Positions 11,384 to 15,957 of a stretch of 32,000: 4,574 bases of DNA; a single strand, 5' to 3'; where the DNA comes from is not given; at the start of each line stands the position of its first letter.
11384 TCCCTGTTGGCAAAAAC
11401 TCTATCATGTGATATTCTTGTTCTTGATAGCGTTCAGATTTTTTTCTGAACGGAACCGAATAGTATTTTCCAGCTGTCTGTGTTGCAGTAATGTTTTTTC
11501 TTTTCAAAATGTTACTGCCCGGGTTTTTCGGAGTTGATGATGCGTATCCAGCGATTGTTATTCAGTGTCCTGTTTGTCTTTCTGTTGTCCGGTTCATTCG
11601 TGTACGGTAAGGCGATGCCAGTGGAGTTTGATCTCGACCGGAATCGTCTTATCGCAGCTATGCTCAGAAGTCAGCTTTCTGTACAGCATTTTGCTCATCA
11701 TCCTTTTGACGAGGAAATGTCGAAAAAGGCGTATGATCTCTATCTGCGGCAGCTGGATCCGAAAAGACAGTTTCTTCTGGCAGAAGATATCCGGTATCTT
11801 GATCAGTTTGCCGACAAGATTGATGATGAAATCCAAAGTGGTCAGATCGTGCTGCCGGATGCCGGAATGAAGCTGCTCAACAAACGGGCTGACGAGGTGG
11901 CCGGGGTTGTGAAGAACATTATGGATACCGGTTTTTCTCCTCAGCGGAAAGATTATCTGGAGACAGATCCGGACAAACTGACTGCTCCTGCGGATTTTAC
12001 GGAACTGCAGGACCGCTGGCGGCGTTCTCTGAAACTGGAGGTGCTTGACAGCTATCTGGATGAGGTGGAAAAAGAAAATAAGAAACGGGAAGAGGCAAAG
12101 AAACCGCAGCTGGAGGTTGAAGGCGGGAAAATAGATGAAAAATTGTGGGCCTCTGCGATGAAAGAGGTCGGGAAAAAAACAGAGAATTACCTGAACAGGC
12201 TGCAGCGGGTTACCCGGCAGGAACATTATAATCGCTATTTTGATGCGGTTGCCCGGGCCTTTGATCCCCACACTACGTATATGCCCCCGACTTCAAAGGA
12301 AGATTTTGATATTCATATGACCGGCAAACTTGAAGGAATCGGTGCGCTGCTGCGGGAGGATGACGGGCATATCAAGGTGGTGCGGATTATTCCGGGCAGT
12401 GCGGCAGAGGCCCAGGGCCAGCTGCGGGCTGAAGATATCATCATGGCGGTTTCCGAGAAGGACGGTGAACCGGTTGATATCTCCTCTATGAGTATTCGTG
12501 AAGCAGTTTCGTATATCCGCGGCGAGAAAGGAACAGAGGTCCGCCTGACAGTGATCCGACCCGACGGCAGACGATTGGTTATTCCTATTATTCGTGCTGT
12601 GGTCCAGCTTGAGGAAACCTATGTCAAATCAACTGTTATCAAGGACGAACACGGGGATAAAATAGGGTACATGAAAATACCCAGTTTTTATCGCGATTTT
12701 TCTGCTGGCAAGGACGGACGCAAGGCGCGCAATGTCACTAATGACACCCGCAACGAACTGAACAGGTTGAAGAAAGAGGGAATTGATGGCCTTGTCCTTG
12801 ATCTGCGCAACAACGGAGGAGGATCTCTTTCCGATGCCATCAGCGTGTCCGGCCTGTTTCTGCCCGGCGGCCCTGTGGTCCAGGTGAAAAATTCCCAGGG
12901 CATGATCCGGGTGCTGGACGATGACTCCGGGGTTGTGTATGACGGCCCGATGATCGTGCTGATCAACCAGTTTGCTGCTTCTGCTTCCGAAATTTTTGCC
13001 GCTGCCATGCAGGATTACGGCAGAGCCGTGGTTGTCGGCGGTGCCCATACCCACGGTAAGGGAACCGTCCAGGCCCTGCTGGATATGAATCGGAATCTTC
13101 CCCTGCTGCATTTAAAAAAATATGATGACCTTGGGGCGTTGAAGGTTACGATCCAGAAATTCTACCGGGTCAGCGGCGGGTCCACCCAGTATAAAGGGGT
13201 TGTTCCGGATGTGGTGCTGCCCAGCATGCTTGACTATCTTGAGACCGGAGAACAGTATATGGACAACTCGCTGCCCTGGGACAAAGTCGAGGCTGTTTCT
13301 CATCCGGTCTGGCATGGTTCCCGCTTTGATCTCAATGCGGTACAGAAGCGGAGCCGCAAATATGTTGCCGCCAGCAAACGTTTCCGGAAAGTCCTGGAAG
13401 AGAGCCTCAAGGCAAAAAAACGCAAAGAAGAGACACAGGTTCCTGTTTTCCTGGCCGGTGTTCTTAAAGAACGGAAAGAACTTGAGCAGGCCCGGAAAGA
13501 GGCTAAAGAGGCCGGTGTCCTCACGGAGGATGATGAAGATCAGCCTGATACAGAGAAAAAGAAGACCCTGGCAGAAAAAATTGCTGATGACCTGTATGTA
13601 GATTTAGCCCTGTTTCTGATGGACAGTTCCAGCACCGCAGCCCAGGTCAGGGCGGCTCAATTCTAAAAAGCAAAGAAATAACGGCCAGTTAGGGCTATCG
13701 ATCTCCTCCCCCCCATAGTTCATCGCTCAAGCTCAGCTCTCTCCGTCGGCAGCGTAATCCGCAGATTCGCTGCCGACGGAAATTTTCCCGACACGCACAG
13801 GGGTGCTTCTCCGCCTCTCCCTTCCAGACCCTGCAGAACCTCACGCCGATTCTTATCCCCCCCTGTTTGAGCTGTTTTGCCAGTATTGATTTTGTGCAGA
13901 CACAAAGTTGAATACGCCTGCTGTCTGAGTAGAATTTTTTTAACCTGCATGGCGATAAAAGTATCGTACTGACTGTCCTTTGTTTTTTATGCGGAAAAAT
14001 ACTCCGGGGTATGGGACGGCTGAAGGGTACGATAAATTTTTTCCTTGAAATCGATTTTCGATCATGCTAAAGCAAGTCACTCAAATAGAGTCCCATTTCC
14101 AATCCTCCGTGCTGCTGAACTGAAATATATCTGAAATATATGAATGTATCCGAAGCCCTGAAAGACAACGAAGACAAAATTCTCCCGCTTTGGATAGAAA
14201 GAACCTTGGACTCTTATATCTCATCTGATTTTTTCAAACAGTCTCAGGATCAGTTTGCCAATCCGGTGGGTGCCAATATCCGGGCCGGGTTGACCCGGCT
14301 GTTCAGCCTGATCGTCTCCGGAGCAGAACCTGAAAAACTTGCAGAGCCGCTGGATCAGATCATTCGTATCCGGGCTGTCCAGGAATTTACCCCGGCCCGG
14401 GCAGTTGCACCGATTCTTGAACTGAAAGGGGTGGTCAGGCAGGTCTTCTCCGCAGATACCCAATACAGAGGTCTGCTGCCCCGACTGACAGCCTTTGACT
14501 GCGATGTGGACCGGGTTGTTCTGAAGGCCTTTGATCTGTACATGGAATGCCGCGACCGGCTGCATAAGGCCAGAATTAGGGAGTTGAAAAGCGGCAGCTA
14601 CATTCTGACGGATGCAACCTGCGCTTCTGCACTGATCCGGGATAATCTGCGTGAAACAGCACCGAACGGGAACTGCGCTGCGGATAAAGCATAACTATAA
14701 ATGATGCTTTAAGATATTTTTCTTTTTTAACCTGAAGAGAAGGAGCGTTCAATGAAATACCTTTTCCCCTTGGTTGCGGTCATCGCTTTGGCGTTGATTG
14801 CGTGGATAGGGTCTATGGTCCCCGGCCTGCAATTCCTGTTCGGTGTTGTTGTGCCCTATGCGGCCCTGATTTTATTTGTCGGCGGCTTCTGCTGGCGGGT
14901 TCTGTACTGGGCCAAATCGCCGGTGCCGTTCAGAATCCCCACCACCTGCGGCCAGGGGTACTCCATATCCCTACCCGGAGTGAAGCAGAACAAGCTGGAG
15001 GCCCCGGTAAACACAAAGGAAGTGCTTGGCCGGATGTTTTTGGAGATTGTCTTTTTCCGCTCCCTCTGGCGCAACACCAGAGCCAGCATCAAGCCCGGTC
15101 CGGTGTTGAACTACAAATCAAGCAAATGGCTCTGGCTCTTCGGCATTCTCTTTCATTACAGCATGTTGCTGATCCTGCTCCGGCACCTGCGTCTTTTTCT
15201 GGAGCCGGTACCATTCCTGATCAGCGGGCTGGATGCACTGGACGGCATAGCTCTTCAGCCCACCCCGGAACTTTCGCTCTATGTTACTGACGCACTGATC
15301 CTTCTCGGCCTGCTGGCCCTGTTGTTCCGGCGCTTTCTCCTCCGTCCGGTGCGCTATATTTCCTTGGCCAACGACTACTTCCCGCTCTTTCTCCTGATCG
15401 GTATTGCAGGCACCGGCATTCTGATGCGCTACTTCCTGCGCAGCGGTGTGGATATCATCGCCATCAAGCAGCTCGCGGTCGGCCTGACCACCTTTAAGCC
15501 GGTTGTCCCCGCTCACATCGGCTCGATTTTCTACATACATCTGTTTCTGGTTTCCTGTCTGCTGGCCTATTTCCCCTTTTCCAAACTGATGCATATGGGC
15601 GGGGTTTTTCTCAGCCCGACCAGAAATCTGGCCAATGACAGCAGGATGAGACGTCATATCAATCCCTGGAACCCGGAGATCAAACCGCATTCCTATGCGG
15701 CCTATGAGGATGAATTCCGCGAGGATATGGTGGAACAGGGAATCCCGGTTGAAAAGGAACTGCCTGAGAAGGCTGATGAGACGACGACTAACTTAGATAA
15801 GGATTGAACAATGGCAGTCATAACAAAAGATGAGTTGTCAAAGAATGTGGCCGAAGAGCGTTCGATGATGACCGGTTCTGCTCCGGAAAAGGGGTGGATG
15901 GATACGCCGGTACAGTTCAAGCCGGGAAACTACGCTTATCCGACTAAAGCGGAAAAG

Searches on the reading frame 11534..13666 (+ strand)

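Call 15: search_protein_families(library=pfam, proteins=[window:11534-13666:+], max_evalue=0.01)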
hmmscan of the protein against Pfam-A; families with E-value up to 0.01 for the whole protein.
window:11534-13666:+ (710 aa): 6 families
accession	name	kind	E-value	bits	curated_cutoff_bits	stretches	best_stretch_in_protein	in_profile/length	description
PF03572.23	Peptidase_S41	-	5.1e-46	156.7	24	1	376-561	1-164/165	Peptidase family S41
PF17804.6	TSP_NTD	-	3.6e-40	138.6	26.4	1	46-252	3-187/188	Tail specific protease N-terminal domain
PF11818.13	DUF3340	-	7.8e-17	62.3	28.6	1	567-689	2-143/155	C-terminal domain of tail specific protease (DUF3340)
PF00595.29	PDZ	-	3.9e-09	37.2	23.2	1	261-340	5-80/81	PDZ domain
PF17820.7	PDZ_6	-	1.2e-06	28.5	27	1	282-342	2-54/54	PDZ domain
PF13180.12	PDZ_2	-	1.2e-05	25.9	27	1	269-346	3-73/80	PDZ domain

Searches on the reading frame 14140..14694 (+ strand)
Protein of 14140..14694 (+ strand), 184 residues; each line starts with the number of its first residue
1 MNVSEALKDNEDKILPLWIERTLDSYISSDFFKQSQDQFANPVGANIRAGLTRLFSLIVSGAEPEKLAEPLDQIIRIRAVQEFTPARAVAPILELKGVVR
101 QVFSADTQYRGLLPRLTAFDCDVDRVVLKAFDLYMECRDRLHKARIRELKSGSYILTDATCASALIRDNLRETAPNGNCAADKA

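Call 15: search_protein_families(library=pfam, proteins=[window:14140-14694:+], max_evalue=0.01)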
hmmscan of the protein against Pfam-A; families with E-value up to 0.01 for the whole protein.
window:14140-14694:+ (184 aa): 1 family
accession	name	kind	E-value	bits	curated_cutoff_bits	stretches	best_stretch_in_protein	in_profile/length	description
PF14361.12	RsbRD_N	-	2.8e-16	60.5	24.3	1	4-102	2-102/104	RsbT co-antagonist protein rsbRD N-terminal domain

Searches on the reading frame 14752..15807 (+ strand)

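Call 15: search_protein_families(library=pfam, proteins=[window:14752-15807:+], max_evalue=0.01)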
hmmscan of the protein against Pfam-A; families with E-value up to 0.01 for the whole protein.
window:14752-15807:+ (351 aa): 1 family
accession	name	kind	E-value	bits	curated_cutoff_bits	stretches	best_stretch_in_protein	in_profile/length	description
PF02665.19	Nitrate_red_gam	-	7.7e-15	55.5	22.9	1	123-282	40-199/217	Nitrate reductase gamma subunit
